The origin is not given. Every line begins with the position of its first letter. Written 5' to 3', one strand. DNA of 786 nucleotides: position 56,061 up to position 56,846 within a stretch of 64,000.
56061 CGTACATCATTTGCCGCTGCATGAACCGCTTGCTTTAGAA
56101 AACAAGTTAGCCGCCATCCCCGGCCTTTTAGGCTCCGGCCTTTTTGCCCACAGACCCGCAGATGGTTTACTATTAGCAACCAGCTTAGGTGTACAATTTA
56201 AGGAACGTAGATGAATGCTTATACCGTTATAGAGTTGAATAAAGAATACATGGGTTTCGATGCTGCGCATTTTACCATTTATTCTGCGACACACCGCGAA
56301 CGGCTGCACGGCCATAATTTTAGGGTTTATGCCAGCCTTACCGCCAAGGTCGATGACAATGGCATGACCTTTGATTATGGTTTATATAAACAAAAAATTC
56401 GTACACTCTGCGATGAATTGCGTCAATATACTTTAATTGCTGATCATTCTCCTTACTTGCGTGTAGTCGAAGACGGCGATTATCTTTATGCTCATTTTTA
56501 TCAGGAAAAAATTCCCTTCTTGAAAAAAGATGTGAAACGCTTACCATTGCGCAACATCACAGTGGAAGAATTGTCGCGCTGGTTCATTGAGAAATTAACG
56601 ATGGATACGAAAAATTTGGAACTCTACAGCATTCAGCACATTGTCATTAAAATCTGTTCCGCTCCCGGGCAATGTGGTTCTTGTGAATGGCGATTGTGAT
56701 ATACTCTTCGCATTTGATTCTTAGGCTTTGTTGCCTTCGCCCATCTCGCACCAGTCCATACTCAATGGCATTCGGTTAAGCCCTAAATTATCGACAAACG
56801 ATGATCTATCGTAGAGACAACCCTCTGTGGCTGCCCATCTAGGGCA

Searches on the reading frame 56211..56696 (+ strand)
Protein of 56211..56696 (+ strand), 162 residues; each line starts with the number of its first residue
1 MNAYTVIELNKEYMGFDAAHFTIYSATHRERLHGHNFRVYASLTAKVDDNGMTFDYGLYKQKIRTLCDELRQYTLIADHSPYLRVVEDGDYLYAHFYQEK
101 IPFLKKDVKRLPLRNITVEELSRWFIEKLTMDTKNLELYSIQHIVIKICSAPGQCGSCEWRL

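Call 6: search_protein_families(library=pfam, proteins=[window:56211-56696:+])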
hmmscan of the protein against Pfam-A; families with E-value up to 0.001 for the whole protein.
window:56211-56696:+ (162 aa): 1 family
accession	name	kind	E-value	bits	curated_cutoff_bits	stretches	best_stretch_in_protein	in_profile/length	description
PF01242.24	PTPS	-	1.6e-15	57.6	22.4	1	14-141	6-106/121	6-pyruvoyl tetrahydropterin synthase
